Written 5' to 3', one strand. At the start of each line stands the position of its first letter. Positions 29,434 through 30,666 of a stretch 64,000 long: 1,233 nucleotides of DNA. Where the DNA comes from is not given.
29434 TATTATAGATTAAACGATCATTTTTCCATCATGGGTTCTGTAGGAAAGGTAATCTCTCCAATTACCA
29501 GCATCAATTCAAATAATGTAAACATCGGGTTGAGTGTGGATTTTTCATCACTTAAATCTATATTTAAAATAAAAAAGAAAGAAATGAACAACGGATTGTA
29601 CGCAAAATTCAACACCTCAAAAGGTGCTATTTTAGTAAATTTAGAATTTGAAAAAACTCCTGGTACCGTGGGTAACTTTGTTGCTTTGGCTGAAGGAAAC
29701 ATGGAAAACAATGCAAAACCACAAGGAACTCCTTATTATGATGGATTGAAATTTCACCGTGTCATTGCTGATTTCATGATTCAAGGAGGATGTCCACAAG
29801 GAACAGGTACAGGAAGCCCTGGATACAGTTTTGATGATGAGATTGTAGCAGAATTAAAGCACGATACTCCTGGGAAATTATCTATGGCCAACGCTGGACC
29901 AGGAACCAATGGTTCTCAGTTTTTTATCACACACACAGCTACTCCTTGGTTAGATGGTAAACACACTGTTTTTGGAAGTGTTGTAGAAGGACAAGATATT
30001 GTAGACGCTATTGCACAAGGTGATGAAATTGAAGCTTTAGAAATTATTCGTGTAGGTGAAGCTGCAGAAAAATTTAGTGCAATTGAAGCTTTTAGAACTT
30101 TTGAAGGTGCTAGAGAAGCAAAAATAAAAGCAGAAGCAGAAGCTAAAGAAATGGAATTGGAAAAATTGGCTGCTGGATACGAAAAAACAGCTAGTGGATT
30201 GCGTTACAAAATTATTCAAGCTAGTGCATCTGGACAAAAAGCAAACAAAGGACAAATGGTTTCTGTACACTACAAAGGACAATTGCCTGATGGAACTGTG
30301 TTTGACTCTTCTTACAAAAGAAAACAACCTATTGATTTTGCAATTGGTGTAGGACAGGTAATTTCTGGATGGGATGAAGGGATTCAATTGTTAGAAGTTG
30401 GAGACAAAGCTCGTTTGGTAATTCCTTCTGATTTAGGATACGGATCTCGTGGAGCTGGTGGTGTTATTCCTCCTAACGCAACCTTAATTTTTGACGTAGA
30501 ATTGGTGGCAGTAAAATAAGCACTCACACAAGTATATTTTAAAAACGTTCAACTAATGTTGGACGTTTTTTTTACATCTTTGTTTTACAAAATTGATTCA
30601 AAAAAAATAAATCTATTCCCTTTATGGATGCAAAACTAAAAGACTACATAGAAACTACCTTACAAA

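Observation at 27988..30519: OMP beta-barrel domain fused in-frame to cyclophilin plus FKBP PPIases; the junction sits at a homopolymer tract and an internal OMP-type terminal Phe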

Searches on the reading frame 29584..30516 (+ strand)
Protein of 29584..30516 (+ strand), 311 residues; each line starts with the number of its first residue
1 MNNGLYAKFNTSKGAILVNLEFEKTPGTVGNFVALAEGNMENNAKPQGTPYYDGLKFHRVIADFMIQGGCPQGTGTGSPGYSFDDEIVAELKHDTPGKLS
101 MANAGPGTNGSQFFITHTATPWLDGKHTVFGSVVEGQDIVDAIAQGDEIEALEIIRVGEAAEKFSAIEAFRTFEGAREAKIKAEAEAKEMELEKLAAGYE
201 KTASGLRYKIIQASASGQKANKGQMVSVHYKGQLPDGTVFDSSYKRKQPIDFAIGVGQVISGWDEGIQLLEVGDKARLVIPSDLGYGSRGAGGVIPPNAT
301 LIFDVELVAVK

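Call 3: search_protein_families(library=pfam, proteins=[window:29584-30516:+], max_evalue=0.1)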
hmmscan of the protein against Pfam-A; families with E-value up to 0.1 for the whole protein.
window:29584-30516:+ (311 aa): 2 families
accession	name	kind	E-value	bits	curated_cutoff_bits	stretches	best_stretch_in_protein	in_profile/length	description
PF00160.26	Pro_isomerase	-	1.3e-42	146.2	21.7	1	7-148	2-142/159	Cyclophilin type peptidyl-prolyl cis-trans isomerase/CLD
PF00254.34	FKBP_C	-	1.2e-35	122.1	21.1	1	218-308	3-94/94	FKBP-type peptidyl-prolyl cis-trans isomerase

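Call 4: search_protein_families(library=ncbifam, proteins=[window:29584-30516:+], max_evalue=0.1)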
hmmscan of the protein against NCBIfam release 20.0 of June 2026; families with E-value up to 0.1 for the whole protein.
window:29584-30516:+ (311 aa): 9 families
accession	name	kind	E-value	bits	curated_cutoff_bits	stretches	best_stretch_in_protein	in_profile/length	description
NF008602.0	PRK11570.1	subfamily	4.8e-31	108.3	198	1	180-309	76-204/206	FKBP-type peptidyl-prolyl cis-trans isomerase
NF008150.0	PRK10902.1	equivalog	3e-30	105.5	215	1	178-311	114-249/271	FKBP-type peptidyl-prolyl cis-trans isomerase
NF053689.1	BamJ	equivalog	1.2e-25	90.8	100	1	178-307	51-184/184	BamJ family beta-barrel-assembly machinery protein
NF008151.0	PRK10903.1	equivalog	1.8e-13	50.3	308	1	8-146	32-165/190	peptidylprolyl isomerase A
TIGR03516.1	ppisom_GldI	equivalog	2.7e-10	39.9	157.6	1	184-310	49-175/177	gliding motility-associated peptidyl-prolyl isomerase GldI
NF008057.0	PRK10791.1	equivalog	4.4e-10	39.6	297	1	8-144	3-137/164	peptidylprolyl isomerase B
NF008008.0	PRK10737.1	equivalog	0.00012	22.1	174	1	219-288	2-70/196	peptidylprolyl isomerase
NF011676.0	PRK15095.1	equivalog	0.0012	18.4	125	1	222-289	7-74/156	FKBP-type peptidyl-prolyl cis-trans isomerase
NF053691.1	BamM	equivalog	0.037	13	315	0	214-292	108-190/376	BamM family beta-barrel-assembly machinery protein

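Call 34: find_homologous_proteins(query=window:29584-30516:+, max_evalue=1e-10)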
Query window:29584-30516:+ (311 aa): 8000 proteins with E <= 1e-10 among 8000 candidates; the best 120 are listed.
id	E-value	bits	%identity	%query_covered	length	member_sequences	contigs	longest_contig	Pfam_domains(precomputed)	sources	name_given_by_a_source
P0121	1.7e-188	644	92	100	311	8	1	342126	PF00160.27,PF00254.35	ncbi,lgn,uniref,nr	ncbi:peptidylprolyl isomerase [Wenyingzhuangia aestuarii]|uniref:peptidylprolyl isomerase n=1 Tax=We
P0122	3.5e-184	629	90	99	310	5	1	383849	PF00160.27,PF00254.35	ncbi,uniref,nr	ncbi:peptidylprolyl isomerase [Wenyingzhuangia sp. chi5]|uniref:Peptidyl-prolyl cis-trans isomerase 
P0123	7.2e-183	625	90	99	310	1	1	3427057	PF00160.27,PF00254.35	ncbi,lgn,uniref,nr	ncbi:peptidylprolyl isomerase [Wenyingzhuangia fucanilytica]|uniref:Peptidyl-prolyl cis-trans isomer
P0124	5.5e-182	622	89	99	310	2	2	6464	PF00160.27,PF00254.35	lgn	-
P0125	1.1e-181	621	90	100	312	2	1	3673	PF00160.27,PF00254.35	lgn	-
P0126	1.9e-181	620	90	99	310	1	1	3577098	PF00160.27,PF00254.35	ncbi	ncbi:peptidylprolyl isomerase [Wenyingzhuangia sp. IMCC45467]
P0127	5.2e-176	603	86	100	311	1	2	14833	PF00160.27,PF00254.35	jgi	-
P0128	1.1e-175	602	86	100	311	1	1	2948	PF00160.27,PF00254.35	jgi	-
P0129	2.9e-170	584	83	100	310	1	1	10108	PF00160.27,PF00254.35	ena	-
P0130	3.3e-169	580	83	100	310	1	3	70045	PF00160.27,PF00254.35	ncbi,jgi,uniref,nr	ncbi:peptidylprolyl isomerase [Winogradskyella sp.]|jgi:FKBP-type peptidyl-prolyl cis-trans isomeras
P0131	1.1e-168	579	82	100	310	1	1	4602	PF00160.27,PF00254.35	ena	-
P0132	5.4e-168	576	81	100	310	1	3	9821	PF00160.27,PF00254.35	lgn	-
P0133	6.3e-168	576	81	100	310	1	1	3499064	PF00160.27,PF00254.35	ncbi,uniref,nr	ncbi:peptidylprolyl isomerase [Winogradskyella sp. MH6]|uniref:peptidylprolyl isomerase n=1 Tax=Wino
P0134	9.4e-168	576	82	100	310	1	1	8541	PF00160.27,PF00254.35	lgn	-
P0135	1.4e-167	575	81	100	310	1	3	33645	PF00160.27,PF00254.35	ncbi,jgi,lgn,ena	jgi:FKBP-type peptidyl-prolyl cis-trans isomerase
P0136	1.4e-167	575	81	100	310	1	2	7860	PF00160.27,PF00254.35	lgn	-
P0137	4.6e-167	573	81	100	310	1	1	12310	PF00160.27,PF00254.35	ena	-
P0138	5.2e-167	573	82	100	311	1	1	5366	PF00160.27,PF00254.35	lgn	-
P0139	6.3e-167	573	81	100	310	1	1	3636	PF00160.27,PF00254.35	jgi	jgi:FKBP-type peptidyl-prolyl cis-trans isomerase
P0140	6.5e-167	573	81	100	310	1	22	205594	PF00160.27,PF00254.35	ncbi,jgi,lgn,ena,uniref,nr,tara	ncbi:MAG: peptidylprolyl isomerase [Flavobacteriaceae bacterium]|uniref:peptidylprolyl isomerase n=1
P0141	1.1e-166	572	80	100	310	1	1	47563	PF00160.27,PF00254.35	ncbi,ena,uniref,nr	ncbi:peptidylprolyl isomerase [uncultured Winogradskyella sp.]|uniref:peptidylprolyl isomerase n=1 T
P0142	1.2e-166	572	80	100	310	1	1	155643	PF00160.27,PF00254.35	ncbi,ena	-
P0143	1.5e-166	572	81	100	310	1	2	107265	PF00160.27,PF00254.35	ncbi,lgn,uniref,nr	ncbi:MAG: peptidylprolyl isomerase [Winogradskyella sp.]|uniref:peptidylprolyl isomerase n=1 Tax=Win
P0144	1.9e-166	571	81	100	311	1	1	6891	PF00160.27,PF00254.35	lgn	-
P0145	1.9e-166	571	81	100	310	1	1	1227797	PF00160.27,PF00254.35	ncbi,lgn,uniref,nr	ncbi:peptidylprolyl isomerase [Winogradskyella jejuensis]|uniref:Peptidyl-prolyl cis-trans isomerase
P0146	2.1e-166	571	81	100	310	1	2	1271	PF00160.27,PF00254.35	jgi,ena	-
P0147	3.1e-166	571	80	100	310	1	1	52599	PF00160.27,PF00254.35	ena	-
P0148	4.6e-166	570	81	100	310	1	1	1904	PF00160.27,PF00254.35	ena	-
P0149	5.2e-166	570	82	100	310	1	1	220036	PF00160.27,PF00254.35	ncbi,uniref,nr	ncbi:peptidylprolyl isomerase [Aureivirga marina]|uniref:peptidylprolyl isomerase n=1 Tax=Aureivirga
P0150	8.0e-166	569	81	100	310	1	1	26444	PF00160.27,PF00254.35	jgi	-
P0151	9.0e-166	569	80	100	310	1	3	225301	PF00160.27,PF00254.35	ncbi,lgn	-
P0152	1.1e-165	569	80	100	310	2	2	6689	PF00160.27,PF00254.35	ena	-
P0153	1.1e-165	569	81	100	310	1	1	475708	PF00160.27,PF00254.35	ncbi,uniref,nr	ncbi:peptidylprolyl isomerase [Winogradskyella haliclonae]|uniref:Peptidyl-prolyl cis-trans isomeras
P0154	1.8e-165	568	81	100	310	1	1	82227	PF00160.27,PF00254.35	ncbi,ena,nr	ncbi:MAG: peptidylprolyl isomerase [Winogradskyella sp.]|nr:MAG: peptidylprolyl isomerase [Winograds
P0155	1.9e-165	568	82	100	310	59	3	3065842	PF00160.27,PF00254.35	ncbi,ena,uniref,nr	ncbi:peptidylprolyl isomerase [Mesoflavibacter profundi]|uniref:Peptidyl-prolyl cis-trans isomerase 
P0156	1.9e-165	568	81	100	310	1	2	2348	PF00160.27,PF00254.35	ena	-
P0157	2.1e-165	568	81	100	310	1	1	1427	PF00160.27,PF00254.35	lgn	-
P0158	2.2e-165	568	81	100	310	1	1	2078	PF00160.27,PF00254.35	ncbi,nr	ncbi:MAG: peptidylprolyl isomerase [Psychroserpens sp.]|nr:peptidylprolyl isomerase [Psychroserpens 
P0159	2.3e-165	568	81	100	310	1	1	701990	PF00160.27,PF00254.35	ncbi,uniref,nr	ncbi:peptidylprolyl isomerase [uncultured Winogradskyella sp.]|uniref:peptidylprolyl isomerase n=1 T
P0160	2.5e-165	568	81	100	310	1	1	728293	PF00160.27,PF00254.35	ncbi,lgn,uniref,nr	ncbi:MAG: peptidylprolyl isomerase [Winogradskyella sp.]|uniref:peptidylprolyl isomerase n=1 Tax=Win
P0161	2.9e-165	567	80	100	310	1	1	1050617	PF00160.27,PF00254.35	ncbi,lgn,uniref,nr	ncbi:cyclophilin family peptidyl-prolyl cis-trans isomerase [Winogradskyella wandonensis]|uniref:Pep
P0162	3.3e-165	567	79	100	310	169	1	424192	PF00160.27,PF00254.35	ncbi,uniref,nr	ncbi:peptidylprolyl isomerase [Winogradskyella sp. KYW1333]|uniref:peptidylprolyl isomerase n=1 Tax=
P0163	3.3e-165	567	81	100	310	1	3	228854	PF00160.27,PF00254.35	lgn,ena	-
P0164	3.3e-165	567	81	100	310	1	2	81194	PF00160.27,PF00254.35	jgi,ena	-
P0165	4.6e-165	567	81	100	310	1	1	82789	PF00160.27,PF00254.35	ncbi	ncbi:peptidylprolyl isomerase [Lacinutrix salivirga]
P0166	6.6e-165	566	82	100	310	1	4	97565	PF00160.27,PF00254.35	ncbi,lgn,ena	-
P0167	6.8e-165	566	81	100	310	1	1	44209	PF00160.27,PF00254.35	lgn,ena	-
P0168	9.6e-165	566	81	100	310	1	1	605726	PF00160.27,PF00254.35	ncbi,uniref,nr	ncbi:peptidylprolyl isomerase [Hanstruepera ponticola]|uniref:peptidylprolyl isomerase n=1 Tax=Hanst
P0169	1.1e-164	565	82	100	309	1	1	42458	PF00160.27,PF00254.35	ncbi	-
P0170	1.3e-164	565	82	100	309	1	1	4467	PF00160.27,PF00254.35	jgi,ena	-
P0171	1.3e-164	565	79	100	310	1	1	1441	PF00160.27,PF00254.35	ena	-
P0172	1.4e-164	565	80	100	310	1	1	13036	PF00160.27,PF00254.35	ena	-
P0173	1.5e-164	565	81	100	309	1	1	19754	PF00160.27,PF00254.35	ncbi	-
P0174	1.9e-164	565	82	100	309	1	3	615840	PF00160.27,PF00254.35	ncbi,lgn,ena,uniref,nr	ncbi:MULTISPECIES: peptidylprolyl isomerase [Tenacibaculum]|uniref:Peptidyl-prolyl cis-trans isomera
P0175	2.0e-164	565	81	100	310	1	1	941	PF00160.27,PF00254.35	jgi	-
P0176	2.0e-164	565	80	100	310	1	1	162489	PF00160.27,PF00254.35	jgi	-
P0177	2.2e-164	564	80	100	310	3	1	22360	PF00160.27,PF00254.35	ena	-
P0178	2.2e-164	564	82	100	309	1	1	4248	PF00160.27,PF00254.35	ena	-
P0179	2.5e-164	564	82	100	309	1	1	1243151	PF00160.27,PF00254.35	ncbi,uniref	ncbi:Peptidyl-prolyl cis-trans isomerase [Tenacibaculum litoreum]|uniref:peptidylprolyl isomerase n=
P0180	2.7e-164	564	82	100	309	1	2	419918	PF00160.27,PF00254.35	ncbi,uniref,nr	ncbi:peptidylprolyl isomerase [Tenacibaculum sp. FZY0031]|uniref:peptidylprolyl isomerase n=1 Tax=un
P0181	2.7e-164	564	81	100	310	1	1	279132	PF00160.27,PF00254.35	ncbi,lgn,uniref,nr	ncbi:peptidylprolyl isomerase [Bizionia paragorgiae]|uniref:Peptidyl-prolyl cis-trans isomerase n=1 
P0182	2.8e-164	564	80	100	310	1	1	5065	PF00160.27,PF00254.35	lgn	-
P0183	3.0e-164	564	80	100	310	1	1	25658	PF00160.27,PF00254.35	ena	-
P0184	3.1e-164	564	82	100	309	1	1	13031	PF00160.27,PF00254.35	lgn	-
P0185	3.1e-164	564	81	100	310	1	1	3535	PF00160.27,PF00254.35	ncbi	ncbi:MAG: peptidylprolyl isomerase [Olleya sp.]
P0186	3.3e-164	564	82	100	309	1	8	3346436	PF00160.27,PF00254.35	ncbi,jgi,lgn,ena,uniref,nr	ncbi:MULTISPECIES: peptidylprolyl isomerase [Tenacibaculum]|uniref:Peptidyl-prolyl cis-trans isomera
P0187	3.3e-164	564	79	100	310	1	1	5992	PF00160.27,PF00254.35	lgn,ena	-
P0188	3.4e-164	564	80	100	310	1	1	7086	PF00160.27,PF00254.35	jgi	jgi:FKBP-type peptidyl-prolyl cis-trans isomerase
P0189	3.6e-164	564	81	100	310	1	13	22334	PF00160.27,PF00254.35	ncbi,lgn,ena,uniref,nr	ncbi:peptidylprolyl isomerase [Bizionia paragorgiae]|uniref:peptidylprolyl isomerase n=1 Tax=Bizioni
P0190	3.6e-164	564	82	100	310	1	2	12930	PF00160.27,PF00254.35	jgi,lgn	-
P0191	3.9e-164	564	82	100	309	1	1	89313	PF00160.27,PF00254.35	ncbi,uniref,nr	ncbi:peptidylprolyl isomerase [uncultured Tenacibaculum sp.]|uniref:peptidylprolyl isomerase n=1 Tax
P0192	3.9e-164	564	81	100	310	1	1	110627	PF00160.27,PF00254.35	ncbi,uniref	ncbi:peptidylprolyl isomerase [Bizionia paragorgiae]|uniref:peptidylprolyl isomerase n=1 Tax=Bizioni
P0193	4.0e-164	564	80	100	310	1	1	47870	PF00160.27,PF00254.35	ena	-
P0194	4.2e-164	564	81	100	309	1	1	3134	PF00160.27,PF00254.35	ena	-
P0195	4.3e-164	563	79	100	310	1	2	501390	PF00160.27,PF00254.35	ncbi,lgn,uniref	ncbi:peptidylprolyl isomerase [Winogradskyella poriferorum]|uniref:peptidylprolyl isomerase n=1 Tax=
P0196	4.6e-164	563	82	100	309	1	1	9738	PF00160.27,PF00254.35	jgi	-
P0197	4.6e-164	563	81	100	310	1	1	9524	PF00160.27,PF00254.35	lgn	-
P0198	4.7e-164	563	82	100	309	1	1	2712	PF00160.27,PF00254.35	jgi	-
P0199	4.7e-164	563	81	100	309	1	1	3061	PF00160.27,PF00254.35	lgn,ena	-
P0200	4.8e-164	563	82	100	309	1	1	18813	PF00160.27,PF00254.35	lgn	-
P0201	4.8e-164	563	82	100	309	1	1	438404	PF00160.27,PF00254.35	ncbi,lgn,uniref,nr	ncbi:peptidylprolyl isomerase [Tenacibaculum discolor]|uniref:peptidylprolyl isomerase n=1 Tax=Tenac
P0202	4.8e-164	563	82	100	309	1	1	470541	PF00160.27,PF00254.35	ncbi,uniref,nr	ncbi:peptidylprolyl isomerase [Tenacibaculum singaporense]|uniref:peptidylprolyl isomerase n=1 Tax=T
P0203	4.8e-164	563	82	100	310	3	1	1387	PF00160.27,PF00254.35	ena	-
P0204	5.0e-164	563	80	100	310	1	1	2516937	PF00160.27,PF00254.35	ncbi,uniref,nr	ncbi:peptidylprolyl isomerase [Hanstruepera ponticola]|uniref:peptidylprolyl isomerase n=1 Tax=Hanst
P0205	5.1e-164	563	80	100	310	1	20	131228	PF00160.27,PF00254.35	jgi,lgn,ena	-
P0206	5.4e-164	563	80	100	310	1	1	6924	PF00160.27,PF00254.35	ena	-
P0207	5.4e-164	563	81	100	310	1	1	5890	PF00160.27,PF00254.35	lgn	-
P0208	5.8e-164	563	80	100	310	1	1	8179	PF00160.27,PF00254.35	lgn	-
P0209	5.9e-164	563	81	100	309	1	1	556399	PF00160.27,PF00254.35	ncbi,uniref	ncbi:peptidylprolyl isomerase [Tenacibaculum crassostreae]|uniref:peptidylprolyl isomerase n=1 Tax=T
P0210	6.1e-164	563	82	100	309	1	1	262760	PF00160.27,PF00254.35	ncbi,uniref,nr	ncbi:peptidylprolyl isomerase [uncultured Tenacibaculum sp.]|uniref:peptidylprolyl isomerase n=1 Tax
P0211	6.1e-164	563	81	100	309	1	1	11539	PF00160.27,PF00254.35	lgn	-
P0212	6.2e-164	563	81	100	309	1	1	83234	PF00160.27,PF00254.35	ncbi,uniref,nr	ncbi:peptidylprolyl isomerase [uncultured Tenacibaculum sp.]|uniref:peptidylprolyl isomerase n=1 Tax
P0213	6.2e-164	563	80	100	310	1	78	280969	PF00160.27,PF00254.35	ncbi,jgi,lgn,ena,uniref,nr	ncbi:peptidylprolyl isomerase [uncultured Winogradskyella sp.]|jgi:FKBP-type peptidyl-prolyl cis-tra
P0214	6.4e-164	563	80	100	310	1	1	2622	PF00160.27,PF00254.35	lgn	-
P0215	6.4e-164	563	81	100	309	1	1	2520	PF00160.27,PF00254.35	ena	-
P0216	6.5e-164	563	80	100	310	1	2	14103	PF00160.27,PF00254.35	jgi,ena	-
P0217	6.6e-164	563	81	100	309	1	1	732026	PF00160.27,PF00254.35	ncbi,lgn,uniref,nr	ncbi:peptidylprolyl isomerase [Tenacibaculum sp. 47A_GOM-205m]|uniref:peptidylprolyl isomerase n=1 T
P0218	7.2e-164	563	81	100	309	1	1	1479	PF00160.27,PF00254.35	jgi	-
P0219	7.2e-164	563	80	100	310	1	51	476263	PF00160.27,PF00254.35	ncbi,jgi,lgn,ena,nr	ncbi:peptidylprolyl isomerase [Winogradskyella sp.]|jgi:FKBP-type peptidyl-prolyl cis-trans isomeras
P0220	7.3e-164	563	81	100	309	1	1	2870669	PF00160.27,PF00254.35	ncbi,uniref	ncbi:peptidylprolyl isomerase [Tenacibaculum sp. A30]|uniref:peptidylprolyl isomerase n=1 Tax=Tenaci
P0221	7.6e-164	563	81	100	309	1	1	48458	PF00160.27,PF00254.35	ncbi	-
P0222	7.7e-164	563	81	100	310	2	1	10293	PF00160.27,PF00254.35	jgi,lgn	jgi:FKBP-type peptidyl-prolyl cis-trans isomerase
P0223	7.8e-164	563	81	100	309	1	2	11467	PF00160.27,PF00254.35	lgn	-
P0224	7.9e-164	563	81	100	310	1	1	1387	PF00160.27,PF00254.35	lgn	-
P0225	8.1e-164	563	82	100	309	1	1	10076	PF00160.27,PF00254.35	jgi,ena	-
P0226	8.2e-164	563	81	100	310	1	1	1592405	PF00160.27,PF00254.35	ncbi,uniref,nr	ncbi:peptidylprolyl isomerase [Winogradskyella vidalii]|uniref:peptidylprolyl isomerase n=1 Tax=Wino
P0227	8.3e-164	563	79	100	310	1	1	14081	PF00160.27,PF00254.35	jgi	-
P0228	8.4e-164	563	80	100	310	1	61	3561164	PF00160.27,PF00254.35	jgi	jgi:peptidyl-prolyl cis-trans isomerase A (cyclophilin A)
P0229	8.9e-164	562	79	100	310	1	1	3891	PF00160.27,PF00254.35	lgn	-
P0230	9.1e-164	562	80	100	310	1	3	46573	PF00160.27,PF00254.35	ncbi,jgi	jgi:FKBP-type peptidyl-prolyl cis-trans isomerase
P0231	9.3e-164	562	82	100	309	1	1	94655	PF00160.27,PF00254.35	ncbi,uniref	ncbi:peptidylprolyl isomerase [Tenacibaculum sp.]|uniref:peptidylprolyl isomerase n=1 Tax=Tenacibacu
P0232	9.4e-164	562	82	100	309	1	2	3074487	PF00160.27,PF00254.35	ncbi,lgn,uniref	ncbi:peptidylprolyl isomerase [Tenacibaculum mesophilum]|uniref:peptidylprolyl isomerase n=1 Tax=Ten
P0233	9.6e-164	562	80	100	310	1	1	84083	PF00160.27,PF00254.35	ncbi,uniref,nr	ncbi:peptidylprolyl isomerase [Winogradskyella immobilis]|uniref:Peptidyl-prolyl cis-trans isomerase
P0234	9.6e-164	562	79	100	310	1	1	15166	PF00160.27,PF00254.35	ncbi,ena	-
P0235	9.8e-164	562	81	100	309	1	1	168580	PF00160.27,PF00254.35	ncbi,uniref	ncbi:peptidylprolyl isomerase [Tenacibaculum aestuarii]|uniref:peptidylprolyl isomerase n=1 Tax=Tena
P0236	9.9e-164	562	81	100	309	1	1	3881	PF00160.27,PF00254.35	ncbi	-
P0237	1.1e-163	562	80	100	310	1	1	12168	PF00160.27,PF00254.35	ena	-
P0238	1.1e-163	562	81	100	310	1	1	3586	PF00160.27,PF00254.35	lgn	-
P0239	1.1e-163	562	78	100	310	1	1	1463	PF00160.27,PF00254.35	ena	-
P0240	1.2e-163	562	81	100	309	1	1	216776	PF00160.27,PF00254.35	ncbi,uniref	ncbi:Peptidyl-prolyl cis-trans isomerase [Tenacibaculum sediminilitoris]|uniref:peptidylprolyl isome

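Call 35: find_encoding_contigs(protein=P0121, flank=5000, max_places=4)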
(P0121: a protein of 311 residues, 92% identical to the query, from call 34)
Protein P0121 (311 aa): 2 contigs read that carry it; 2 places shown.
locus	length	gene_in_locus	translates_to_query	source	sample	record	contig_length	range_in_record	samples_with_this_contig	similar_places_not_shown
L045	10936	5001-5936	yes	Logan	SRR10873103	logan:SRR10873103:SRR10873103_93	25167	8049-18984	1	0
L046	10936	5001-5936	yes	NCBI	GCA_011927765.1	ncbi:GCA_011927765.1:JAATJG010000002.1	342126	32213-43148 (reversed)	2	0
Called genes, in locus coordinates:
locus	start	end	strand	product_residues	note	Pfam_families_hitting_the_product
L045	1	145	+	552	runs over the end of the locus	PF00474:SSF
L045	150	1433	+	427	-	PF04616:Glyco_hydro_43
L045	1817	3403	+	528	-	PF00009:GTP_EFTU, PF01926:MMR_HSR1, PF22042:EF-G_D2, PF03144:GTP_EFTU_D2 (weak), PF16658:RF3_C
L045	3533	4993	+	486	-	-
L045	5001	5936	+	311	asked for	PF00160:Pro_isomerase, PF00254:FKBP_C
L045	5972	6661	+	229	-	PF08818:DUF1801, PF13376:OmdA, PF09360:zf-CDGSH (weak)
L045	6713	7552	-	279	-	-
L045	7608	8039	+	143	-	PF04134:DCC1-like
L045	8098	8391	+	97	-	PF20584:DUF6787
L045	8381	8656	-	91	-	-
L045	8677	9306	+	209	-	PF00293:NUDIX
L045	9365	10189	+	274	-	PF01553:Acyltransferase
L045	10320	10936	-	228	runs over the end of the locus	-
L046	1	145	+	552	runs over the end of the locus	PF00474:SSF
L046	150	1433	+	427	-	PF04616:Glyco_hydro_43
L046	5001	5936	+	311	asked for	PF00160:Pro_isomerase, PF00254:FKBP_C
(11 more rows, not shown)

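Call 64: find_encoding_contigs(protein=P0133, flank=5000, max_places=1)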
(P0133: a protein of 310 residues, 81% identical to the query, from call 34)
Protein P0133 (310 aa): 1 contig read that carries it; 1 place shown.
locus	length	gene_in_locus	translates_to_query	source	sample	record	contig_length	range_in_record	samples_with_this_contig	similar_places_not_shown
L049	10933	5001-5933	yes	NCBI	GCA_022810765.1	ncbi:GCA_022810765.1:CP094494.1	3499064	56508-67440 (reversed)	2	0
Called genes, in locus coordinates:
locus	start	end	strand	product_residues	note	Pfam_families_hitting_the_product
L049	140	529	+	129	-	PF08818:DUF1801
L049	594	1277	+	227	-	-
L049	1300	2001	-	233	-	PF02517:Rce1-like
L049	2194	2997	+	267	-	PF19578:DUF6090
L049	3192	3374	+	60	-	-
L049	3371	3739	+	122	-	PF07237:DUF1428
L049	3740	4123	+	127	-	PF00903:Glyoxalase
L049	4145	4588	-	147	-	-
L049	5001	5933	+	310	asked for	PF00160:Pro_isomerase, PF00254:FKBP_C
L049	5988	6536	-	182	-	PF06037:DUF922 (weak)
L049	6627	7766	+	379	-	PF05834:Lycopene_cycl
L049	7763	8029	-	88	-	-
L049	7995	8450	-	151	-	-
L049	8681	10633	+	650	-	PF13145:Rotamase_2, PF13616:Rotamase_3, PF00639:Rotamase, PF13616:Rotamase_3, PF00639:Rotamase, PF13145:Rotamase_2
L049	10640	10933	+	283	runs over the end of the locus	-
